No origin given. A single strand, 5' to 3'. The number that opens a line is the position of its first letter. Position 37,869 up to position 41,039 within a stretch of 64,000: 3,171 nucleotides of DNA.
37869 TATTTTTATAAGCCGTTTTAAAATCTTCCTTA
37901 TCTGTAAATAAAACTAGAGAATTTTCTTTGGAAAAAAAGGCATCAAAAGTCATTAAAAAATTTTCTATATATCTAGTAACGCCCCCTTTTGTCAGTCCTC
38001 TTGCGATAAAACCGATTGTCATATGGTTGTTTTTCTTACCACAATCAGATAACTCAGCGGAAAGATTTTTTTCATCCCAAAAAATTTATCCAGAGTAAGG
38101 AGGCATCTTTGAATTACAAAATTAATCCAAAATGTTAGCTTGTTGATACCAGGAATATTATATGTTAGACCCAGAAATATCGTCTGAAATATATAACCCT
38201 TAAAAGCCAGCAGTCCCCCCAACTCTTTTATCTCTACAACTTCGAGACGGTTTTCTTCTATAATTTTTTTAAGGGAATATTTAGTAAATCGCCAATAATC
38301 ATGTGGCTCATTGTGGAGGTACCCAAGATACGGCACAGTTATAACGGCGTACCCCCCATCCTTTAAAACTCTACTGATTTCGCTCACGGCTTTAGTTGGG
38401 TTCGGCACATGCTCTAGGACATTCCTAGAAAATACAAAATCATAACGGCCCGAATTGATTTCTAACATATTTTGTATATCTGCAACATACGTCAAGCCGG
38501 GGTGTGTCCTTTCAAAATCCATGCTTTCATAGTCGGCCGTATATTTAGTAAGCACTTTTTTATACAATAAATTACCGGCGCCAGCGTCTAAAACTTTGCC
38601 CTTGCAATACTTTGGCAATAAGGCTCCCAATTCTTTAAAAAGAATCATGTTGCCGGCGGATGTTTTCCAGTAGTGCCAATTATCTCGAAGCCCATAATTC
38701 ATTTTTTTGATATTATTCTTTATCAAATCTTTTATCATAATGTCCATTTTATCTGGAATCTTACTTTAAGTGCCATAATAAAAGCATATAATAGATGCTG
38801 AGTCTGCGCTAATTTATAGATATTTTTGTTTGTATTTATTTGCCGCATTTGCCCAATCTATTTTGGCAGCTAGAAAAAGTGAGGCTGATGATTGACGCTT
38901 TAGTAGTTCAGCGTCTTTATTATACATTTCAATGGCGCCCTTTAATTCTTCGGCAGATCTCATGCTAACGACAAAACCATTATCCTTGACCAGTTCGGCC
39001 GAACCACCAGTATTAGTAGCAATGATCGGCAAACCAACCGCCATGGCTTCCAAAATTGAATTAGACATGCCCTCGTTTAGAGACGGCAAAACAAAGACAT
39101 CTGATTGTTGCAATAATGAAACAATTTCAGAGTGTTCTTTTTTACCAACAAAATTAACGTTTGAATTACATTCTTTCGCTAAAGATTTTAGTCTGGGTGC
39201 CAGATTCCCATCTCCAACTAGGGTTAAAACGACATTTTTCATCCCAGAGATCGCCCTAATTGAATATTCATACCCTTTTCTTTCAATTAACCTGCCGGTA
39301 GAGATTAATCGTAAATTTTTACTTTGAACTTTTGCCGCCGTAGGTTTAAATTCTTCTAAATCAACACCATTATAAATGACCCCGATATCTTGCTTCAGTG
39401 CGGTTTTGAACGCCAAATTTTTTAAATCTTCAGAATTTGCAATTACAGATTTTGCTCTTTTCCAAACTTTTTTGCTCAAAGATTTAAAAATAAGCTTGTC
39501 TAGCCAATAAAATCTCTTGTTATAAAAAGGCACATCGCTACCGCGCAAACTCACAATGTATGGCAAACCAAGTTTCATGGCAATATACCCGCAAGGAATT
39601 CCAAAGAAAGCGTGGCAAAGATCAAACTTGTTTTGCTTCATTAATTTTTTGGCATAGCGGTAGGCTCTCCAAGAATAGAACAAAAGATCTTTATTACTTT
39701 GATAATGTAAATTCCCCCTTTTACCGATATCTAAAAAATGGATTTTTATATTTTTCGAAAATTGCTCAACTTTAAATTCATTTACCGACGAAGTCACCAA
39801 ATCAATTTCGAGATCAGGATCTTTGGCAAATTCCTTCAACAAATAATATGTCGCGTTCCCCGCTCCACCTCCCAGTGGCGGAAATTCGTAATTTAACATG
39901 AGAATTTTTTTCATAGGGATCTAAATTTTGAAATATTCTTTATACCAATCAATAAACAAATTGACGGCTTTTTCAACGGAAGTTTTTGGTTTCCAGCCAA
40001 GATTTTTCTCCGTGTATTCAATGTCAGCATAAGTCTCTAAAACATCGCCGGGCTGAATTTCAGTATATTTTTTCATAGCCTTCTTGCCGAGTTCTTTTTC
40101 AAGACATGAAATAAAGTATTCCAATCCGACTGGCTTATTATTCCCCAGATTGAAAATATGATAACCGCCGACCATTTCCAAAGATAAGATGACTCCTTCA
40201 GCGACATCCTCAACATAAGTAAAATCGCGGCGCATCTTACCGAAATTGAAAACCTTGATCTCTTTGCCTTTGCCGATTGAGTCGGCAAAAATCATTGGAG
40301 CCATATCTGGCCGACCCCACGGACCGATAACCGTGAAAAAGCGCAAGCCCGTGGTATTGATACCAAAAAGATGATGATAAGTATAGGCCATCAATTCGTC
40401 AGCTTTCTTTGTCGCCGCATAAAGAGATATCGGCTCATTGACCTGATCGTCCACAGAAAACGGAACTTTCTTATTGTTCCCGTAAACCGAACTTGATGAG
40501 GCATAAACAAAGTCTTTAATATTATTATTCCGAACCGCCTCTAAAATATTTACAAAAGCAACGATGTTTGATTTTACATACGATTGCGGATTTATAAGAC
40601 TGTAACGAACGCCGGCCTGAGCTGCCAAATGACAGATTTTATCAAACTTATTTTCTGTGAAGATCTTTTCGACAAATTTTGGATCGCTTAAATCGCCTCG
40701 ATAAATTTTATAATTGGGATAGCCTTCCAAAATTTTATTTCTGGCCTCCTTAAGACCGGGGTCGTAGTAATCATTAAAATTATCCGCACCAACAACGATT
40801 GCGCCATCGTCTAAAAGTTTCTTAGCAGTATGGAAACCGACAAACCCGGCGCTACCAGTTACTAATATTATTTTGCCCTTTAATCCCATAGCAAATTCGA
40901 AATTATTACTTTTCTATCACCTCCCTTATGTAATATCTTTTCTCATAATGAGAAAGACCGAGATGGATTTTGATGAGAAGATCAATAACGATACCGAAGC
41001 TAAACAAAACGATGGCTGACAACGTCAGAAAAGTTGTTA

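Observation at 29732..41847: Glycan biosynthesis locus pairing two GT-C (GT39/ArnT-like) transferases with a polyprenol-phosphate sugar synthase, flippase, pyruvyl transferase, methyltransferase and epimerase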

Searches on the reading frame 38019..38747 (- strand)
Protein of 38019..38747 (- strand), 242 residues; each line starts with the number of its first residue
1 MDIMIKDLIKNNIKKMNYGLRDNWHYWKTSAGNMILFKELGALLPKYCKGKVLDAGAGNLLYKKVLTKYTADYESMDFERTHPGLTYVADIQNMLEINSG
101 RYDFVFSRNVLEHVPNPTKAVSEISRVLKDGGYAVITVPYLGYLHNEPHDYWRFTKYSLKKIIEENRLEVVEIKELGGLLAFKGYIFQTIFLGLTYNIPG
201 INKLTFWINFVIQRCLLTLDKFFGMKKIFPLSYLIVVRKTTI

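Call 4: search_protein_families(library=pfam, proteins=[window:38019-38747:-], max_evalue=0.01)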
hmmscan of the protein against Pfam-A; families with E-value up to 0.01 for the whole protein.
window:38019-38747:- (242 aa): 5 families
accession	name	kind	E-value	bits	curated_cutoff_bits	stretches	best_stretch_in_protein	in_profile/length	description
PF13489.12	Methyltransf_23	-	1.6e-13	51.2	27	1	49-154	23-134/164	Methyltransferase domain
PF08241.18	Methyltransf_11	-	3.4e-12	47.3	21.2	1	85-136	44-95/95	Methyltransferase domain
PF13847.12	Methyltransf_31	-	8.1e-09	35.7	27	1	88-179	60-140/145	Methyltransferase domain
PF13649.12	Methyltransf_25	-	2.9e-06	28.3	27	1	87-132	51-97/97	Methyltransferase domain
PF08242.18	Methyltransf_12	-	3.5e-06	28.1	30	1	97-133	64-97/98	Methyltransferase domain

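Call 5: search_protein_families(library=ncbifam, proteins=[window:38019-38747:-], max_evalue=0.01)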
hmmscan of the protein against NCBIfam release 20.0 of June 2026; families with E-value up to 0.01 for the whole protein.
window:38019-38747:- (242 aa): 8 families
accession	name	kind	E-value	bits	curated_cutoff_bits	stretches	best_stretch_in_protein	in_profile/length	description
NF040539.1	AST_met_ArsM_2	exception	2.8e-07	30.6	240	1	87-137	115-164/262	putative arsinothricin biosynthesis methyltransferase ArsM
TIGR01983.1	UbiG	equivalog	2.4e-06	27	102.95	1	88-137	103-152/228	bifunctional 2-polyprenyl-6-hydroxyphenol methylase/3-demethylubiquinol 3-O-methyltransferase UbiG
TIGR04345.1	ovoA_Cterm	equivalog_domain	4.5e-06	26.4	170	1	90-150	124-183/242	putative 4-mercaptohistidine N1-methyltransferase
NF045667.1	MTase_DVU1556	equivalog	4.5e-06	26.3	155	1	48-137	22-120/213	DVU_1556 family methyltransferase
TIGR02072.1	BioC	equivalog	0.00013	21.8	184.95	1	42-145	25-141/244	malonyl-ACP O-methyltransferase BioC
NF041675.1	sarc_dimgly_tmase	equivalog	0.00023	21.2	550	1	96-139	129-172/278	sarcosine/dimethylglycine N-methyltransferase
NF041537.1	ArsM_AhpD_UU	exception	0.0011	17.9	510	1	89-137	133-181/345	arsenite methyltransferase/AhpD domain selenoprotein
NF041536.1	ArsM_DUF2284_UU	exception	0.0034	15.8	575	1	89-136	133-180/459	arsenite methyltransferase/DUF2284 domain selenoprotein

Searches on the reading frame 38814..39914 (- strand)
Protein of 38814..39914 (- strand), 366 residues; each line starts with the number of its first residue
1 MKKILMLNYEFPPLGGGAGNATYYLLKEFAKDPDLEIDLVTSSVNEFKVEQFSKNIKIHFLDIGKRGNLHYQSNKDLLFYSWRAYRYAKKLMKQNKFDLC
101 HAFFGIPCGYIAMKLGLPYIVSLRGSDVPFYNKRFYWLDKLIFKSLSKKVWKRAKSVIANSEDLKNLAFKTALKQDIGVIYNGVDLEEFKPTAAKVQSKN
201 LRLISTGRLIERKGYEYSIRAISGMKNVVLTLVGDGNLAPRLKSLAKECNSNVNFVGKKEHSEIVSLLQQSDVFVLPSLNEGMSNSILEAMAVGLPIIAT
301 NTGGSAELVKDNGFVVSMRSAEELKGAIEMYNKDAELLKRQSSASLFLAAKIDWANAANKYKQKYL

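Call 4: search_protein_families(library=pfam, proteins=[window:38814-39914:-], max_evalue=0.01)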
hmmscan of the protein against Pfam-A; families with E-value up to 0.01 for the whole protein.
window:38814-39914:- (366 aa): 7 families
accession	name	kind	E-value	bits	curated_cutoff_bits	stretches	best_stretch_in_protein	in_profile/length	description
PF00534.26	Glycos_transf_1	-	1e-32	113.5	26.4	1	196-343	11-167/172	Glycosyl transferases group 1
PF13692.12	Glyco_trans_1_4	-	1.4e-30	106.9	27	1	202-329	3-137/142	Glycosyl transferases group 1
PF13439.12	Glyco_transf_4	-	6.7e-18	65.7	28.5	1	16-188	2-170/170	Glycosyltransferase Family 4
PF20706.3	GT4-conflict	-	7.8e-10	38.7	26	1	175-358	172-382/385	Family 4 Glycosyltransferase in conflict systems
PF13477.12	Glyco_trans_4_2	-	1.7e-07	31.9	23.4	1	29-161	19-139/139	Glycosyl transferase 4-like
PF13524.12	Glyco_trans_1_2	-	1.5e-05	25.4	25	1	226-340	13-120/144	Glycosyl transferase-like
PF13579.12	Glyco_trans_4_4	-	0.00096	20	29.7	1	17-168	2-142/158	Glycosyl transferase 4-like domain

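Call 5: search_protein_families(library=ncbifam, proteins=[window:38814-39914:-], max_evalue=0.01)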
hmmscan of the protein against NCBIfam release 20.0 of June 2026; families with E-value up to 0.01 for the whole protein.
window:38814-39914:- (366 aa): 46 families (the best 25 are shown)
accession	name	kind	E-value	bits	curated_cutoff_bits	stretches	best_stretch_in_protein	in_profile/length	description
NF047684.1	TeichurnBiosyTuaC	equivalog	1.1e-33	116.7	550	1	94-362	106-383/391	teichuronic acid biosynthesis protein TuaC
TIGR03088.1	stp2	hypoth_equivalog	1.4e-32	113.2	409.05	1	158-365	141-370/374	TIGR03088 family PEP-CTERM/XrtA system glycosyltransferase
NF041876.1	EPS_EpsE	equivalog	1.6e-27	96.8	400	1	151-344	159-371/389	exopolysaccharide biosynthesis GT4 family glycosyltransferase EpsE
TIGR03999.1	thiol_BshA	equivalog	1.6e-25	89.9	273.7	1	16-365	12-370/375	N-acetyl-alpha-D-glucosaminyl L-malate synthase BshA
NF046085.1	XrtY_assoc_Gly1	equivalog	1.4e-24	86.6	400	1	101-365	105-381/387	XrtY-associated glycosyltransferase XYAG1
NF050063.1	ProtGlycPglJ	equivalog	1.3e-22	80.6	500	1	16-360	14-358/363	N-acetylgalactosamine-N,N'-diacetylbacillosaminyl-diphospho-undecaprenol 4-alpha-N-acetylgalactosaminyltransferase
TIGR04157.1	glyco_rSAM_CFB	subfamily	1.5e-20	73.6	400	1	147-322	163-352/406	TIGR04157 family glycosyltransferase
TIGR02149.1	glgA_Coryne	subfamily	1.7e-19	70.2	302.4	1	3-345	2-366/391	glycogen synthase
NF038229.1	Glyco4_Geo_Pelo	equivalog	1.3e-18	67.1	400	1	89-346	48-313/338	GPMC system family 4 glycosyltransferase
NF041010.1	glycosy_Agl16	equivalog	1.5e-18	66.8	575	1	142-365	122-348/352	glycosylation protein Agl16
TIGR04005.1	wcaL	equivalog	7.4e-18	64.6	537.6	1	173-330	195-366/406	colanic acid biosynthesis glycosyltransferase WcaL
TIGR04063.1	stp3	hypoth_equivalog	8e-18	64.5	442.05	1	140-365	144-392/397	TIGR04063 family PEP-CTERM/XrtA system glycosyltransferase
NF047880.1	glyco_SdgA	exception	6.3e-17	61.3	800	1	144-360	256-482/488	serine-aspartate repeat adhesin O-glycosyltransferase SdgA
TIGR03449.1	mycothiol_MshA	equivalog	3.5e-16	59.1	462.5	1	149-365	160-400/406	D-inositol-3-phosphate glycosyltransferase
TIGR04047.1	MSMEG_0565_glyc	hypoth_equivalog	5.2e-16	58.7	259.85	1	249-365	256-371/373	MSMEG_0565 family glycosyltransferase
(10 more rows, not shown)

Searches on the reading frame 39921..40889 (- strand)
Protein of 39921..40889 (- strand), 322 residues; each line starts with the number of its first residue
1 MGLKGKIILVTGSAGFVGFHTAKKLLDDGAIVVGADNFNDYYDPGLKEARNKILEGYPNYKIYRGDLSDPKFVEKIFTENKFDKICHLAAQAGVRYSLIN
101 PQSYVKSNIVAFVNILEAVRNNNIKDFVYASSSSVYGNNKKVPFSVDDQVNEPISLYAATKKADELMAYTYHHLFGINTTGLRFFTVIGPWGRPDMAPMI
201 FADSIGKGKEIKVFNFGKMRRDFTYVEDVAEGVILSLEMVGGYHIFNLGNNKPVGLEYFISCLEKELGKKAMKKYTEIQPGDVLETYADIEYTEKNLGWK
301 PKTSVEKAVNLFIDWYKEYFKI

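Call 4: search_protein_families(library=pfam, proteins=[window:39921-40889:-], max_evalue=0.01)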
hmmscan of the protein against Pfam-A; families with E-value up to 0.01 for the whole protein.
window:39921-40889:- (322 aa): 9 families
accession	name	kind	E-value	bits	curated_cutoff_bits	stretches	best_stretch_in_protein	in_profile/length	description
PF01370.27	Epimerase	-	2.5e-52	178.1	20.9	1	8-249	1-240/240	NAD dependent epimerase/dehydratase family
PF16363.11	GDP_Man_Dehyd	-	9e-52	177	27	1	9-309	1-329/332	GDP-mannose 4,6 dehydratase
PF01073.25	3Beta_HSD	-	2.8e-14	53.3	22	1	9-239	1-231/280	3-beta hydroxysteroid dehydrogenase/isomerase family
PF02719.21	Polysacc_synt_2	-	6.8e-14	52.2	20.2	1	8-272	1-252/293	Polysaccharide biosynthesis protein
PF04321.23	RmlD_sub_bind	-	1.5e-11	44.4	27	1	8-233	3-193/287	RmlD substrate binding domain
PF00106.31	adh_short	-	3.3e-05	23.9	26.6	1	6-119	1-119/195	short chain dehydrogenase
PF07993.18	NAD_binding_4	-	4.7e-05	23.1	20.1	1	10-172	1-192/258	Male sterility protein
PF13460.12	NAD_binding_10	-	0.0002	21.7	27.2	1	12-166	1-130/184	NAD(P)H-binding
PF08659.16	KR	-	0.0045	17.4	22.6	0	8-145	3-150/180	KR domain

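Call 5: search_protein_families(library=ncbifam, proteins=[window:39921-40889:-], max_evalue=0.01)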
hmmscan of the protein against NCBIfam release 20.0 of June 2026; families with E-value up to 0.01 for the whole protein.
window:39921-40889:- (322 aa): 68 families (the best 25 are shown)
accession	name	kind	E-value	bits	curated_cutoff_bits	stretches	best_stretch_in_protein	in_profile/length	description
TIGR01179.1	galE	equivalog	3.2e-48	164.3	262.3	1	8-318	2-327/332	UDP-glucose 4-epimerase GalE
TIGR01181.1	dTDP_gluc_dehyt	equivalog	3.5e-41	141.3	365.1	1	8-318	2-313/321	dTDP-glucose 4,6-dehydratase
TIGR04180.1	EDH_00030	hypoth_equivalog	6.4e-39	133.8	475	1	8-303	1-296/297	NAD-dependent 4,6-dehydratase LegB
TIGR02197.1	heptose_epim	equivalog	7.3e-33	114.1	274.6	1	8-318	1-315/316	ADP-glyceromanno-heptose 6-epimerase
NF011728.1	PRK15181.1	equivalog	2.5e-32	112.3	760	1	4-317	14-338/348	Vi polysaccharide biosynthesis UDP-N-acetylglucosaminuronic acid C-4 epimerase TviC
NF007956.0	PRK10675.1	subfamily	2.6e-30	105.7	394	1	8-311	3-324/338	UDP-glucose 4-epimerase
TIGR02622.1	CDP_4_6_dhtase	equivalog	1.8e-23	83.3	278.45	1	4-320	3-334/352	CDP-glucose 4,6-dehydratase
NF007490.0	PRK10084.1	subfamily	2.3e-21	76.2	649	1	8-317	3-335/361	dTDP-glucose 4,6-dehydratase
NF007582.0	PRK10217.1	equivalog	9.8e-19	67.6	698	1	6-316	2-331/355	dTDP-glucose 4,6-dehydratase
NF043036.1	ErythonDh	equivalog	1.3e-17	64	325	1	8-205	3-197/321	D-erythronate dehydrogenase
TIGR01472.1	gmd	equivalog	6.8e-15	55.1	415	1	6-178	1-176/342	GDP-mannose 4,6-dehydratase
NF047922.1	GDPFucSynFcl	equivalog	1.8e-14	53.9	500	1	66-317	38-302/308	GDP-L-fucose synthase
NF042422.1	oxyalk_red_OleD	equivalog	9.7e-14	51.5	580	1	8-240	3-218/329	2-alkyl-3-oxoalkanoate reductase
NF008872.0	PRK11908.1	equivalog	2e-13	50.1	294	1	7-252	3-255/349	bifunctional UDP-4-keto-pentose/UDP-xylose synthase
NF042423.1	oxyalk_red_Shew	equivalog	7.3e-13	48.3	580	1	6-236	9-220/331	2-alkyl-3-oxoalkanoate reductase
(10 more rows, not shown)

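Call 51: search_solved_structures(query=window:39921-40889:-, max_evalue=1e-20)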
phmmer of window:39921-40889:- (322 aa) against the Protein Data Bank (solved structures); distinct sequences matched with E-value up to 1e-20: 62 (the best 60 are shown).
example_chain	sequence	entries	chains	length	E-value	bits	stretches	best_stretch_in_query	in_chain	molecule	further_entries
5u4q_A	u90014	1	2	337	6.3e-109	367.4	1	8-240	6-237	dTDP-glucose 4,6-dehydratase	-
6zl6_A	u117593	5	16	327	5.7e-43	150.7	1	8-321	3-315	Epimerase domain-containing protein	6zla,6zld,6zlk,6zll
6zlj_A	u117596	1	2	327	2.1e-42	148.9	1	8-321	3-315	Epimerase domain-containing protein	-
4zrm_A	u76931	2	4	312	1.1e-40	143.2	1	8-318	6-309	UDP-glucose 4-epimerase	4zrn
3ru7_A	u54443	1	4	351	7.3e-40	140.5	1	6-321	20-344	WbgU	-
3ru9_A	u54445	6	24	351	7.3e-40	140.5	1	6-321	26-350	WbgU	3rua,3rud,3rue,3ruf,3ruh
3lu1_A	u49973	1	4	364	8.3e-40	140.3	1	6-321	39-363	WbgU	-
3ruc_A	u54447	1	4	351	1e-39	140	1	6-321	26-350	WbgU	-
10ke_A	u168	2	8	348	1.9e-38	135.8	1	9-320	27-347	Capsular polysaccharide biosynthesis protein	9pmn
1sb8_A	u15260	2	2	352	6.3e-38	134.1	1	5-320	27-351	wbpP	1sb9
6dnt_A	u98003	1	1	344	1.5e-36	129.6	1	3-316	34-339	NAD-dependent epimerase/dehydratase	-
7ys8_A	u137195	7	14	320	2.6e-35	125.6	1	9-317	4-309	UDP-glucose 4-epimerase | UDP-glucose 4-epimerase along with EC 5.1.3.2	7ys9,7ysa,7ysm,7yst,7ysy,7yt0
6kv9_A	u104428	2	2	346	3.1e-34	122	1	8-317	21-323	MoeE5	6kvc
8wov_B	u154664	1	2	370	1e-33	120.3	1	5-315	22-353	UDP-glucose 4-epimerase 2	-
8wow_A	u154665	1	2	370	1.2e-33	120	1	5-315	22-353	UDP-glucose 4-epimerase 2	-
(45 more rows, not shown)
